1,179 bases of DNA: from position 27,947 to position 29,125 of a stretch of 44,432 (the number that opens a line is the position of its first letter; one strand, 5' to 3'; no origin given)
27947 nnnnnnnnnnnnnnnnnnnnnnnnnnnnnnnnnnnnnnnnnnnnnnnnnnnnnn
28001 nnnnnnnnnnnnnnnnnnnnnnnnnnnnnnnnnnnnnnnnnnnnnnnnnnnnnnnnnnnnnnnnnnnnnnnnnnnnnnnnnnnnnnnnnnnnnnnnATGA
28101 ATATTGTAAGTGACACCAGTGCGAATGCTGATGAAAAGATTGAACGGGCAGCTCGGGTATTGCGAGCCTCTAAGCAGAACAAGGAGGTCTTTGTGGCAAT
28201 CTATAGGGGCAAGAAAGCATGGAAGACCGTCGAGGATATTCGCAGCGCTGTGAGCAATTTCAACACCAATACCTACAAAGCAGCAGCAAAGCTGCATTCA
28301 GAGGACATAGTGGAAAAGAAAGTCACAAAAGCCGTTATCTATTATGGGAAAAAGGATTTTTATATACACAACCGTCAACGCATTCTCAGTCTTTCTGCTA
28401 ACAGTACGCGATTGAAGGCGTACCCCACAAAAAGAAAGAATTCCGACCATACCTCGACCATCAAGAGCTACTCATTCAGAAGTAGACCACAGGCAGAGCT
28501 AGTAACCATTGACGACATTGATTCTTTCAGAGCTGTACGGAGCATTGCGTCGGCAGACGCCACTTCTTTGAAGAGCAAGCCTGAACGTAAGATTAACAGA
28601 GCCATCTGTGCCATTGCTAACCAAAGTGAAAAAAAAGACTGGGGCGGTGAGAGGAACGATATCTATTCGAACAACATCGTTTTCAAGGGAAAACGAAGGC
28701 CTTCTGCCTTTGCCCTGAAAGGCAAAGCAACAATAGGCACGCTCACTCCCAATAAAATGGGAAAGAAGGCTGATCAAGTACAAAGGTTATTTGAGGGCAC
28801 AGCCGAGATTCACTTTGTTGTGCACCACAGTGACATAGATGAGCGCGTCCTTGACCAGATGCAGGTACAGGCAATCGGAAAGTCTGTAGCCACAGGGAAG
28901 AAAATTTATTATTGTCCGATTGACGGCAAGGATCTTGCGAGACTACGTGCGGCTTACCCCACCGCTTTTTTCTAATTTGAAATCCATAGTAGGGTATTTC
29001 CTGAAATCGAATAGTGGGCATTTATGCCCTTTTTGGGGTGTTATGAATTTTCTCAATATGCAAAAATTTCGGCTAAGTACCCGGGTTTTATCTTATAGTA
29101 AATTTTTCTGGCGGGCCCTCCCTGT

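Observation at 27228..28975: Candidate new defence system: four tandem mini-HTH proteins plus a wHTH-nuclease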

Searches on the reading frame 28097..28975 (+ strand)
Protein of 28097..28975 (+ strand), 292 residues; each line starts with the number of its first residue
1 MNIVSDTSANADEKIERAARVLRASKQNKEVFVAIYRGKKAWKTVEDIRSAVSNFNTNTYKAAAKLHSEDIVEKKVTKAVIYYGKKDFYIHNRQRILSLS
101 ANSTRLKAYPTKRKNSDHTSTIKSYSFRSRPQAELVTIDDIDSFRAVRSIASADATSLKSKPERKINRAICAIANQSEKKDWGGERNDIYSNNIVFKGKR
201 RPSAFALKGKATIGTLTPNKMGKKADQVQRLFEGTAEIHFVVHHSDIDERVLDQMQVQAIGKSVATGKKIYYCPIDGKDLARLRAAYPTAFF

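Call 4: search_protein_families(library=pfam, proteins=[window:28097-28975:+], max_evalue=1)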
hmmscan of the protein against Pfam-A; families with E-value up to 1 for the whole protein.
window:28097-28975:+ (292 aa): 1 family
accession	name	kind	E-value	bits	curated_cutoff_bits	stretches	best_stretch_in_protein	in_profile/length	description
PF22390.1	LntA_helical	-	0.067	13.8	26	1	130-200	51-121/133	LntA, four-helical up-and-down bundle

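Call 5: search_protein_families(library=padloc, proteins=[window:28097-28975:+], max_evalue=1)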
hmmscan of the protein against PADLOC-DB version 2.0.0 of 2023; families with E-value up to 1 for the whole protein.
window:28097-28975:+ (292 aa): 2 families
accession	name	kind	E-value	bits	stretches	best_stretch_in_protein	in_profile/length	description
PDLC04377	PDC-M05B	-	0.0011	17.1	1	95-163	53-119/149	-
PDLC04017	PD-Lambda-5_A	-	0.0024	14.7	1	53-124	347-418/473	-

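Call 7: search_protein_families(library=ncbifam, proteins=[window:28097-28975:+], max_evalue=1)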
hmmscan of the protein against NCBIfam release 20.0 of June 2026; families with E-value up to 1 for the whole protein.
window:28097-28975:+ (292 aa): 1 family
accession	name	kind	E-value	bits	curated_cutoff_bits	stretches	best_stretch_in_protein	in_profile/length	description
NF009967.0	PRK13430.1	equivalog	0.13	11.5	200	1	3-66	50-113/271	F0F1 ATP synthase subunit delta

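Call 8: search_protein_families(library=phrogs, proteins=[window:28097-28975:+], max_evalue=1)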
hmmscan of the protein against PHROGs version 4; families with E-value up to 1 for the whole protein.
window:28097-28975:+ (292 aa): 2 families
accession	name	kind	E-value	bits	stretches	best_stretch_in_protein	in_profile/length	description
phrog_16139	-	unknown function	0.019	15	1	25-72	195-242/323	-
phrog_17263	-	unknown function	0.083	14.3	1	53-96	33-77/91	-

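Call 9: find_homologous_proteins(query=window:28097-28975:+)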
Query window:28097-28975:+ (292 aa): 276 proteins with E <= 0.001 among 2371 candidates; the best 120 are listed.
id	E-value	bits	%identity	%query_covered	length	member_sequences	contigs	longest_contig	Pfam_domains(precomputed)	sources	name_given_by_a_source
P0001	7.9e-186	634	100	100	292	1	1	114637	-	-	-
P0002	2.9e-159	547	86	100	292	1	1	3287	-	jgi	jgi:hypothetical protein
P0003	1.5e-158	544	86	100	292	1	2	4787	-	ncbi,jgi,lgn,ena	-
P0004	2.0e-154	531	83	100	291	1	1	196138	-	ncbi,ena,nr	ncbi:MAG TPA: hypothetical protein VMH91_02380 [Candidatus Paceibacterota bacterium]|nr:hypothetical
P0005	2.9e-153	527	83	100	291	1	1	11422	-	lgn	-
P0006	1.8e-150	518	80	100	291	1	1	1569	-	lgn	-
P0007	7.5e-149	512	79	100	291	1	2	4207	-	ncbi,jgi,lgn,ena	-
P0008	2.2e-143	495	78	100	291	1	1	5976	-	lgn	-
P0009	1.2e-141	489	76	100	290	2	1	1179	-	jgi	jgi:hypothetical protein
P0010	6.1e-140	483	78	100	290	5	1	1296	-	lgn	-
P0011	3.8e-137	474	73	100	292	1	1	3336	-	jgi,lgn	jgi:hypothetical protein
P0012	4.2e-135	467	72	100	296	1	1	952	-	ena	-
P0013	4.4e-134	464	71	100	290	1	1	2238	-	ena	-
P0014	6.0e-134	464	75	100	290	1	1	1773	-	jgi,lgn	jgi:predicted transcriptional regulator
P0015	4.6e-132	457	70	100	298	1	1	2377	-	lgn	-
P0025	2.1e-105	370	59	100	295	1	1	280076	-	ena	-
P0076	1.2e-62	230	40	99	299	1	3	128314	-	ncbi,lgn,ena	-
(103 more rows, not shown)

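Call 10: find_encoding_contigs(protein=P0004, flank=4000, max_places=2)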
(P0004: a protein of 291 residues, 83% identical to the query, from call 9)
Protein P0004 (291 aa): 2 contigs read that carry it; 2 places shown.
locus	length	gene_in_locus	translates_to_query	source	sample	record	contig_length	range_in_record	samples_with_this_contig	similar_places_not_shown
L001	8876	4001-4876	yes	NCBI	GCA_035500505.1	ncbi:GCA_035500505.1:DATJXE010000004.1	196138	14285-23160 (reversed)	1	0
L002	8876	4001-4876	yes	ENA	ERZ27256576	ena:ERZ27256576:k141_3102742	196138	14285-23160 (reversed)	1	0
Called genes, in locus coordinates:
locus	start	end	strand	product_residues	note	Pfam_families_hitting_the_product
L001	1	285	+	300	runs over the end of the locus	PF01795:Methyltransf_5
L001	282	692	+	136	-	-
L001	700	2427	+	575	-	PF03717:PBP_dimer, PF00905:Transpeptidase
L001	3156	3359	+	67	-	PF08281:Sigma70_r4_2 (weak)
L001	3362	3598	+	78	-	PF08281:Sigma70_r4_2 (faint)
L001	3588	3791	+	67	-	-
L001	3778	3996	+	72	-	-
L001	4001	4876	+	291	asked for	-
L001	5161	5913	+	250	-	-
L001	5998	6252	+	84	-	-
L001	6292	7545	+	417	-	PF05221:AdoHcyase, PF00670:AdoHcyase_NAD, PF02826:2-Hacid_dh_C (weak)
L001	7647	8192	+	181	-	-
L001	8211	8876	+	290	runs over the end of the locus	PF12146:Hydrolase_4, PF00561:Abhydrolase_1, PF12697:Abhydrolase_6, PF08538:DUF1749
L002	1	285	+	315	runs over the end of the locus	PF01795:Methyltransf_5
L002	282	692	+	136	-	-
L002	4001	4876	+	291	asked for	-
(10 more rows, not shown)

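Call 11: find_encoding_contigs(protein=P0025, flank=4000, max_places=2)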
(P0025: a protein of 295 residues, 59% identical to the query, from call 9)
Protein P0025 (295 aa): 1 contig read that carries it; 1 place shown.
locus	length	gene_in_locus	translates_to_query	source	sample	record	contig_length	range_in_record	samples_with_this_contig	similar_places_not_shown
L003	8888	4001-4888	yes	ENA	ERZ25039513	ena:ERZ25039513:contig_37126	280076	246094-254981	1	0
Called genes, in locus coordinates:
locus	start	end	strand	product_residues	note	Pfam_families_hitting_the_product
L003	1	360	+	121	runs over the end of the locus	-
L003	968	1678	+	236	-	-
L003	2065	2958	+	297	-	PF04542:Sigma70_r2, PF04539:Sigma70_r3, PF04545:Sigma70_r4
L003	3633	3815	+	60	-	-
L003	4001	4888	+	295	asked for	-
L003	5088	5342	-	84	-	-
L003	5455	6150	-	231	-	PF01625:PMSR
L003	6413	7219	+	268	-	PF13406:SLT_2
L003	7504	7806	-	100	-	-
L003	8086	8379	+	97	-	-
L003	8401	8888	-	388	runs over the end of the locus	PF11294:DUF3095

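Call 12: find_encoding_contigs(protein=P0076, flank=4000, max_places=2)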
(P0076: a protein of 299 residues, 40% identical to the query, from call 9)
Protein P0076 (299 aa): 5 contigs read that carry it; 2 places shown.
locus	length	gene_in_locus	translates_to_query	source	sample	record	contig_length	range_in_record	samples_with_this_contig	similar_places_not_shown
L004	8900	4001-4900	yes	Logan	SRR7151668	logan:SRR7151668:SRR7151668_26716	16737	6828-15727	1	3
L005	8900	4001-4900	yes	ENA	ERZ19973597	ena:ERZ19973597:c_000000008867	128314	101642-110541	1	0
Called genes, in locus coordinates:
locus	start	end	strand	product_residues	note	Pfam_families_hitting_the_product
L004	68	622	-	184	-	PF07883:Cupin_2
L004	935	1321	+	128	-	-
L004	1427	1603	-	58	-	-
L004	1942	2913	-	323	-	PF26348:SRA_ScoMcrA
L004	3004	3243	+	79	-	-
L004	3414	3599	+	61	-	-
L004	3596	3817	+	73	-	-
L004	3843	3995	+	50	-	-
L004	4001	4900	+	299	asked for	-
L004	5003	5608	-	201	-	-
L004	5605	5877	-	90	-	-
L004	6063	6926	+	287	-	PF08867:FRG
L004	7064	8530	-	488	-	PF00239:Resolvase, PF07508:Recombinase (weak), PF13408:Zn_ribbon_recom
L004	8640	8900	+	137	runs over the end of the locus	-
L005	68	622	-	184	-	PF07883:Cupin_2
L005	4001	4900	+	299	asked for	-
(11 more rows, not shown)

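Call 16: search_solved_structures(query=A1, max_evalue=10, show_alignments=2)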
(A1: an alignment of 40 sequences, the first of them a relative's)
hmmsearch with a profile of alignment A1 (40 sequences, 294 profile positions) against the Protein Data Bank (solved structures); distinct sequences matched with E-value up to 10: 3.
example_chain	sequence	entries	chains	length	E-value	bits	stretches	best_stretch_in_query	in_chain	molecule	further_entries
13ct_A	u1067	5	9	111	0.22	14.1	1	17-85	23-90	Transcriptional regulator, ArsR family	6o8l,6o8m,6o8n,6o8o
6o8k_A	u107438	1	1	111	0.22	14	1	17-85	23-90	Transcriptional regulator, ArsR family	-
1tvy_A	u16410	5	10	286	2.4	10.6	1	181-212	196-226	Beta-1,4-galactosyltransferase 1 | beta-1,4-galactosyltransferase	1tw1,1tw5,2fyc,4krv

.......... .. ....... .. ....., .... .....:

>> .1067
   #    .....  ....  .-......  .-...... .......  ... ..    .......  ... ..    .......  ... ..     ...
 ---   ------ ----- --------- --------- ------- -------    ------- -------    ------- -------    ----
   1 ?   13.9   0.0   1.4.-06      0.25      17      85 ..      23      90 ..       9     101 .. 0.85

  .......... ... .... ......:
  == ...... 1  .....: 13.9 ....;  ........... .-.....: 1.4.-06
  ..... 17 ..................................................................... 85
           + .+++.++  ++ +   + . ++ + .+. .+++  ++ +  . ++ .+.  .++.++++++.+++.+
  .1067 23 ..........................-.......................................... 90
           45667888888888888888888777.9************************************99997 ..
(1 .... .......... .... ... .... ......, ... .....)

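Call 23: predict_structure(alignment_id=A1)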
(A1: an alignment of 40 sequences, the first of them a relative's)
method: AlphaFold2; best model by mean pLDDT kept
length: 292 residues; sequences in the alignment: 40
mean_pLDDT: 86.4   pTM: 0.56
mean pLDDT of the five models: 86.4, 85.6, 85.6, 85.7, 82.7
residues with pLDDT >= 90: 183; 70-90: 71; 50-70: 18; < 50: 20
segments of 3 or more residues with pLDDT < 50: 1-9, 116-126
pLDDT, mean of each block of 10 residues (from residue 1): 41 90 94 94 92 89 91 93 94 95 88 54 50 94 96 92 91 80 73 94 92 90 81 91 94 93 89 97 96 88
secondary structure, 60 per line:
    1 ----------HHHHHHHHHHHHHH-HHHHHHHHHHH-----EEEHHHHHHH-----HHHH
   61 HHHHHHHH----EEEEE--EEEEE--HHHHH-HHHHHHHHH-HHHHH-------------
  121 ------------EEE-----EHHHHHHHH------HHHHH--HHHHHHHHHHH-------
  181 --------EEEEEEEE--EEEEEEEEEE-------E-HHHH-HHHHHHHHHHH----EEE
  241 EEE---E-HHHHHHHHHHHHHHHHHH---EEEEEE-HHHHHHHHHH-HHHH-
elements in order: H11-24 H26-36 E42-44 H45-51 H57-68 E73-77 E80-84 H87-91 H93-101 H103-107 E133-135 H142-149 H156-160 H163-173 E189-196 E199-208 H218-221 H223-233 E238-243 H249-266 E270-275 H277-286 H288-291

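Call 25: fold_search(model_id=the predicted structure, library=pdb)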
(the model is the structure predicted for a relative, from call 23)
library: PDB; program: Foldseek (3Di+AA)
matches with E <= 10: 1111; with E <= 0.001: 0
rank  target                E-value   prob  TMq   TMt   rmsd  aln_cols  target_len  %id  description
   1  6o8m                  7.2e-03  1.00  0.25  0.67   3.3        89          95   16  Crystal Structure of C9S apo Sulfide-responsive transcriptional repressor (SqrR) from Rhodobacter capsulated bound to di (released 2020-04-01)
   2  3m8e_A                9.5e-03  1.00  0.25  0.65   3.0        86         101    8  Protein structure of Type III plasmid segregation TubR (released 2010-07-07)
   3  6o8l                  1.1e-02  1.00  0.24  0.66   3.3        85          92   16  Crystal Structure of C9S apo and reduced Sulfide-responsive transcriptional repressor (SqrR) from Rhodobacter capsulatus (released 2020-04-01)
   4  4hw0_B                1.1e-02  1.00  0.22  0.61   4.3        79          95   13  Crystal structure of Sso10a-2, a DNA-binding protein from Sulfolobus solfataricus (released 2013-10-30)
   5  3m8e_B                1.2e-02  1.00  0.24  0.66   3.7        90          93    9  Protein structure of Type III plasmid segregation TubR (released 2010-07-07)
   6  6pcp_B                1.3e-02  1.00  0.24  0.48   6.1        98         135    7  Mechanism for regulation of DNA binding of Bordetella bronchiseptica BpsR by 6-hydroxynicotinic acid (released 2019-11-06)
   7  4hw0_C                1.5e-02  1.00  0.23  0.63   4.2        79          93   13  Crystal structure of Sso10a-2, a DNA-binding protein from Sulfolobus solfataricus (released 2013-10-30)
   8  4hw0_A                1.9e-02  1.00  0.23  0.61   4.3        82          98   12  Crystal structure of Sso10a-2, a DNA-binding protein from Sulfolobus solfataricus (released 2013-10-30)
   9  2frh_A                2.0e-02  1.00  0.25  0.53   6.5        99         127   15  Crystal Structure of Sara, A Transcription Regulator From Staphylococcus Aureus (released 2006-01-31)
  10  5bpd_B                2.5e-02  0.54  0.22  0.24  25.8       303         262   10  Structure of TrmBL2, an archaeal chromatin protein, shows a novel mode of DNA binding. (released 2015-09-02)
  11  3m9a                  3.1e-02  1.00  0.26  0.72   2.6        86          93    8  Protein structure of type III plasmid segregation TubR (released 2010-07-07)
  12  3eco_A                3.1e-02  1.00  0.24  0.48   8.9       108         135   14  Crystal structure of MepR, a transcription regulator of the Staphylococcus aureus multidrug efflux pump MepA (released 2009-02-10)
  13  2qvo                  3.3e-02  1.00  0.23  0.70   2.3        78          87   18  Crystal structure of AF1382 from Archaeoglobus fulgidus (released 2007-09-04)
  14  8ylm_C                3.3e-02  1.00  0.24  0.41   6.8        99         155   10  Crystal structure of Deinococcus radiodurans HucR in complex with uric acid (released 2024-11-13)
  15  5dd8_A                3.5e-02  1.00  0.24  0.41   6.8        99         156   12  The Crystal structure of HucR mutant (HucR-E48Q) from Deinococcus radiodurans (released 2015-09-09)
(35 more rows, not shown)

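Call 26: find_related_loci(query=A1, collection=genome_contigs, flank=5000)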
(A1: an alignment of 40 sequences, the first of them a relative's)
Query A1 (292 aa) in genome_contigs; peptide patterns used: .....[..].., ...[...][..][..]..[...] (x = any residue, [..] = any of these).
129 stretches matched a pattern; 112 encode a relative of the query (tblastn E <= 1e-3); the best 80 are kept; 80 distinct loci.
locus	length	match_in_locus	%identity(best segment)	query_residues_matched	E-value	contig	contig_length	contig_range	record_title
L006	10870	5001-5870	83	1-291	2e-166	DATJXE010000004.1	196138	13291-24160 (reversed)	MAG TPA_asm: Candidatus Paceibacterota bacterium isolate SMAG_U15118 k141_1702705, whole genome shotgun sequence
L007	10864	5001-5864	53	3-291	2e-98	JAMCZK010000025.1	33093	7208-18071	MAG: Chloroflexota bacterium isolate FK_Sedi_B_Bin.31 NODE_3919_length_33093_cov_2.60529, whole genome shotgun sequence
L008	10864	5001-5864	49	5-291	7e-81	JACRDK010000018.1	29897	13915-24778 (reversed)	MAG: Candidatus Doudnabacteria bacterium isolate NC_groundwater_1670_Pr3_B-0.1um_42_13 SR-2_scaffold_141_2305021, whole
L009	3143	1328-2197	42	4-291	3e-69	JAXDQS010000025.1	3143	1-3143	MAG: Thermoplasmata archaeon isolate BP_740 scaffold_2534745, whole genome shotgun sequence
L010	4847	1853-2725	43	1-291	3e-68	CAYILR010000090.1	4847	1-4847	MAG TPA_asm: uncultured Bacteriovoracaceae bacterium isolate ERP119705_co22_306 genome assembly, contig: NODE_13167_leng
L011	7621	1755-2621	43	4-291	1e-66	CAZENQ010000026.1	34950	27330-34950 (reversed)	MAG TPA_asm: uncultured Pirellulales bacterium isolate SRP068000_co1_348 genome assembly, contig: NODE_1278_length_34950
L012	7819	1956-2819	42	3-291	4e-66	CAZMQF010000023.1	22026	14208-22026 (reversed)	MAG TPA_asm: uncultured Pirellulales bacterium isolate binchicken_co262_31 genome assembly, contig: NODE_2421_length_220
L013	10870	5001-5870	43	4-291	4e-65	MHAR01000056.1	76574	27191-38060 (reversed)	MAG: Ignavibacteria bacterium RIFOXYB12_FULL_35_14 rifoxyb3_full_scaffold_37, whole genome shotgun sequence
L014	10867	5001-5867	40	4-291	3e-65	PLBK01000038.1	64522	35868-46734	MAG: Actinomycetota bacterium isolate palsa_612 73.20111000_P3M.97_contig_1765, whole genome shotgun sequence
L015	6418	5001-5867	41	4-291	3e-64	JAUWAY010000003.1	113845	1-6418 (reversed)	MAG: Phycisphaerae bacterium isolate CSMAG_1306 CSMAG_1306_k141_848744_length_113845_cov_11.9647, whole genome shotgun s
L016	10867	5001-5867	41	4-291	1e-63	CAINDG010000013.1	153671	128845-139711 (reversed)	MAG: uncultured planctomycete isolate A14_bin-1425 genome assembly, contig: bin-1425:13/54, whole genome shotgun sequenc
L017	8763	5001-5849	45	4-287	2e-63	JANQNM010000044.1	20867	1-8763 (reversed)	MAG: Nitrosopumilus sp. isolate PL23a_bin.61 k99_3224218, whole genome shotgun sequence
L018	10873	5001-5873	41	1-291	7e-63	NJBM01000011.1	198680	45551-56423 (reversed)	MAG: Planctomycetes bacterium B3_Pla 28, whole genome shotgun sequence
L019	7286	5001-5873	41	4-291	1e-62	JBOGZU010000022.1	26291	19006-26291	MAG: Gaiellaceae bacterium isolate SE1509_maxbin2.bin.12 NODE_216_length_26291_cov_3.070058, whole genome shotgun sequen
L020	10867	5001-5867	40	4-291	2e-62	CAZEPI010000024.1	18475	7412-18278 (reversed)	MAG TPA_asm: uncultured Pirellulales bacterium isolate SRP068000_co1_128 genome assembly, contig: NODE_4324_length_18475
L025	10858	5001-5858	40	4-291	5e-59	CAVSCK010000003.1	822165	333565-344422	MAG: uncultured bacterium isolate MFD05942.bin.1.428 genome assembly, contig: contig_5694, whole genome shotgun sequence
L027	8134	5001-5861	37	4-291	2e-56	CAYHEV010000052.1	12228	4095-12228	MAG TPA_asm: uncultured Candidatus Bathyarchaeia archaeon isolate ERP119294_co4_392 genome assembly, contig: NODE_5263_l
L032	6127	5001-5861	37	4-291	2e-54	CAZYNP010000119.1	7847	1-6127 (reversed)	MAG TPA_asm: uncultured Cytophagia bacterium isolate binchicken_co274_472 genome assembly, contig: NODE_22196_length_784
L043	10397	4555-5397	38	4-291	6e-52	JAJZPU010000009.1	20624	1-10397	MAG: bacterium isolate SKS1.bin17 NODE_4589_length_20624_cov_2.722447, whole genome shotgun sequence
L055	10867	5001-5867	37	4-291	5e-49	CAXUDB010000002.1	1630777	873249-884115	MAG TPA_asm: uncultured Ilyomonas sp. isolate public_SRR11456914_metawrap_bin.20 genome assembly, contig: public_SRR1145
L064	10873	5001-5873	37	2-291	2e-48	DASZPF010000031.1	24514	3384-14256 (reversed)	MAG TPA_asm: Acidobacteriaceae bacterium isolate SMAG_U5964 k141_81054, whole genome shotgun sequence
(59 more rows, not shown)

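Call 35: search_protein_families(library=pfam, proteins=[L007:3827-4555:+, L043:3736-4524:+, L055:4029-4739:+, L032:4671-4988:+, L011:1034-1327:+, L064:1891-2694:+, L016:2521-4149:-, L025:4218-4934:+, L017:3801-4232:+, L027:4348-4788:+], max_evalue=0.01)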
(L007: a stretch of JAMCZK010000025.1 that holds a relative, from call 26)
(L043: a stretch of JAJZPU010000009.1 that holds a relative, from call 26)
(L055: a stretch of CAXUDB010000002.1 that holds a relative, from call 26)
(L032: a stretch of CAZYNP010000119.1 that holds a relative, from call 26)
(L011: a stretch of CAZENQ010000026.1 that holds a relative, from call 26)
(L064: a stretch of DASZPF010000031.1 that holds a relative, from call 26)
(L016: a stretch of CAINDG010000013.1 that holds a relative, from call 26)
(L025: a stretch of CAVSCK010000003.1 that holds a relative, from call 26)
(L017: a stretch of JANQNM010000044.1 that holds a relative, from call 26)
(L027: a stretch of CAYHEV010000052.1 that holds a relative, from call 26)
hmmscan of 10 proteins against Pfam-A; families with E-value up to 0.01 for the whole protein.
L007:3827-4555:+ (242 aa): 1 family
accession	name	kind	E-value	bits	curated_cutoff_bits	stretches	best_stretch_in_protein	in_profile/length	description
PF18731.6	HEPN_Swt1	-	9.9e-06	26.3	27.5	1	113-234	3-112/115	Swt1-like HEPN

L043:3736-4524:+ (262 aa): 2 families
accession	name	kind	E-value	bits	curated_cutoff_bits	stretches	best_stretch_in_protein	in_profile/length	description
PF18731.6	HEPN_Swt1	-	0.0001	23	27.5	1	135-260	2-114/115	Swt1-like HEPN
PF16221.11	HTH_47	-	0.0067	16.4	27.1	0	14-60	29-75/78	winged helix-turn-helix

L055:4029-4739:+ (236 aa): 2 families
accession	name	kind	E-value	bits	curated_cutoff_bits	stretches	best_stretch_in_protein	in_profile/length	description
PF14287.11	DUF4368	-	0.0046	17.6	25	0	201-235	7-41/67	Domain of unknown function (DUF4368)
PF01325.25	Fe_dep_repress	-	0.0051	17.4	26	0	12-34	26-48/60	Iron dependent repressor, N-terminal DNA binding domain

L032:4671-4988:+ (105 aa): 2 families
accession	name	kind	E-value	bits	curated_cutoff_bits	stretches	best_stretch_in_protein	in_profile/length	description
PF12802.13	MarR_2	-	0.0023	18.5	27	1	49-80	21-52/61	MarR family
PF16221.11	HTH_47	-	0.0025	17.8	27.1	1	38-79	36-77/78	winged helix-turn-helix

L011:1034-1327:+ (97 aa): 1 family
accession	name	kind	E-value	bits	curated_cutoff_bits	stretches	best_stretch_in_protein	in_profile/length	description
PF01047.28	MarR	-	0.0072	16.6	24.6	0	48-79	17-48/59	MarR family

L064:1891-2694:+ (267 aa): 8 families
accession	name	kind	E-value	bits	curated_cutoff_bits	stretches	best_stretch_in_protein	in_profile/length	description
PF00005.33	ABC_tran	-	7.9e-36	124.1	25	1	34-180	1-136/137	ABC transporter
PF13304.12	AAA_21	-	2.4e-07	31.6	27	1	137-212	222-299/304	AAA domain, putative AbiEii toxin, Type IV TA system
PF13555.12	AAA_29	-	8.5e-05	22.7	27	1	39-76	17-53/61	P-loop containing region of AAA domain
PF13401.12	AAA_22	-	0.001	19.8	27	1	47-96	8-56/130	AAA domain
PF03193.22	RsgA_GTPase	-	0.002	18.4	30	1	44-98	106-163/174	RsgA GTPase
PF02463.25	SMC_N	-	0.0039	17.1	40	0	126-198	118-186/220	RecF/RecN/SMC N terminal domain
PF13604.12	AAA_30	-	0.0088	16.2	27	0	46-96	20-68/191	AAA domain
PF25199.1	nSTAND_NTPase5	-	0.0097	16.2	34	0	42-66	39-63/145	Novel STAND NTPase 5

L016:2521-4149:- (542 aa): 6 families
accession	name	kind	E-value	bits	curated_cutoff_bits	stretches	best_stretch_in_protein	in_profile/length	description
PF00005.33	ABC_tran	-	1.7e-27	97.1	25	1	321-463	2-136/137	ABC transporter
PF00847.26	AP2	-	2.8e-10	40.8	33.3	1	146-191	1-49/54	AP2 domain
PF13304.12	AAA_21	-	2.6e-09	38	27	1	427-497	229-303/304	AAA domain, putative AbiEii toxin, Type IV TA system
PF13392.12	HNH_3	-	2.1e-06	27.7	24.8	1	106-136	16-46/46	HNH endonuclease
PF13401.12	AAA_22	-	0.0032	18.2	27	1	335-479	10-109/130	AAA domain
PF13175.12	AAA_15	-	0.0071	16.4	32.1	0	335-357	28-50/374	AAA ATPase domain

L025:4218-4934:+ (238 aa): 1 family
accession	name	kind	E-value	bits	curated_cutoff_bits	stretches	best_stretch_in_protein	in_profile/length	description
PF09509.15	Hypoth_Ymh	-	1.8e-16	60.5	25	1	116-231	4-119/119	Protein of unknown function (Hypoth_ymh)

L017:3801-4232:+ (143 aa): 2 families
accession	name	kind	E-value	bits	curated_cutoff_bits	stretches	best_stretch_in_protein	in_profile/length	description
PF01978.25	TrmB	-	0.0011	19.3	25.6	1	69-107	18-56/68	Sugar-specific transcriptional regulator TrmB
PF05585.17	DUF1758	-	0.0042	17.2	22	1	43-85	44-85/163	Putative peptidase (DUF1758)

L027:4348-4788:+ (146 aa): 1 family
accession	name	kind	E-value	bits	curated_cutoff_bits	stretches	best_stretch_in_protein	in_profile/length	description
PF13518.12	HTH_28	-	0.0076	16.8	25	0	60-93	12-46/52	Helix-turn-helix domain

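Call 51: search_protein_families(library=pfam, alignment_id=A3, max_evalue=0.00001)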
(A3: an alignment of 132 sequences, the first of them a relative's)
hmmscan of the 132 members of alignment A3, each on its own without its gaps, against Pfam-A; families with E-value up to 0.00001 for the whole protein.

A. member 1, L001:2659-3024:- (122 aa): 0 families

B. families by the number of members that match (of 132 scanned): 109 families (the first 25 are shown)
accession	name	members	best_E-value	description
PF22945.2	LEM-3_GIY-YIG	2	1.5e-28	LEM-3-like GIY-YIG domain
PF13173.12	AAA_14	2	7.7e-26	AAA domain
PF09509.15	Hypoth_Ymh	2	1.8e-16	Protein of unknown function (Hypoth_ymh)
PF00589.27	Phage_integrase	2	9.5e-14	Phage integrase family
PF03193.22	RsgA_GTPase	2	4.5e-09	RsgA GTPase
PF01268.25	FTHFS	1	5.7e-257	Formate--tetrahydrofolate ligase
PF00375.23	SDF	1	1.6e-107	Sodium:dicarboxylate symporter family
PF02897.21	Peptidase_S9_N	1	7.9e-95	Prolyl oligopeptidase, N-terminal beta-propeller domain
PF08442.15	ATP-grasp_2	1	4.5e-80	ATP-grasp domain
PF01653.23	DNA_ligase_aden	1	7.9e-79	NAD-dependent DNA ligase adenylation domain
PF07724.20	AAA_2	1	1.1e-68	AAA domain (Cdc48 subfamily)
PF01580.24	FtsK_SpoIIIE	1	3.2e-67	FtsK/SpoIIIE family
PF21180.3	TOP6A-Spo11_Toprim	1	1.7e-61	Topoisomerase 6 subunit A/Spo11, Toprim domain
PF00326.27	Peptidase_S9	1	4.5e-56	Prolyl oligopeptidase family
PF01926.29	MMR_HSR1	1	1.8e-55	50S ribosome-binding GTPase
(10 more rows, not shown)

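Call 70: search_protein_families(library=padloc, alignment_id=A1, max_evalue=0.01)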
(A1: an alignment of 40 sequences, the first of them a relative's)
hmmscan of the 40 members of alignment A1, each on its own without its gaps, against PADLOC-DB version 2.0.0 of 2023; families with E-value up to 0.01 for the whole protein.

A. member 1, P0001 (292 aa): 2 families
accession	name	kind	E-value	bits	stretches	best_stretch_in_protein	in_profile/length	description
PDLC04377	PDC-M05B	-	0.0011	17.1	1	95-163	53-119/149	-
PDLC04017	PD-Lambda-5_A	-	0.0024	14.7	1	53-124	347-418/473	-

B. families by the number of members that match (of 40 scanned): 5 families
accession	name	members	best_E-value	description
PDLC01438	Csa3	11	1.4e-05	"CAS-I,CAS-II,CAS-III,CAS-IV,CAS-V,CAS-VI; associated_signaling"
PDLC04368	PDC-M05A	8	6.8e-05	-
PDLC04377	PDC-M05B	1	0.0011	-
PDLC04017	PD-Lambda-5_A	1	0.0024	-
PDLC05015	PDC-S42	1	0.0029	-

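Call 76: search_dna_similar(query=window:28097-28975:+, collection=phages, mode=protein, max_evalue=0.001)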
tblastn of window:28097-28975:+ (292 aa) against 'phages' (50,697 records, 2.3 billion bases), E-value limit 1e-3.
Records with a match: 1; places in all: 1; records where one place covers at least 80% of the query: 0.
Best place of each record, by identity: <60% 1.
By first word of the organism name: Bacteriophage 1.
By host as written in the record: - 1.
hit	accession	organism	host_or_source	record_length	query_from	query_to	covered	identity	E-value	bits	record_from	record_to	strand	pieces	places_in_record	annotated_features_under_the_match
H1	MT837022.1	Bacteriophage sp.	human fecal samples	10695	131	256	43%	26.0%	3e-8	61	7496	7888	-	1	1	record has no annotation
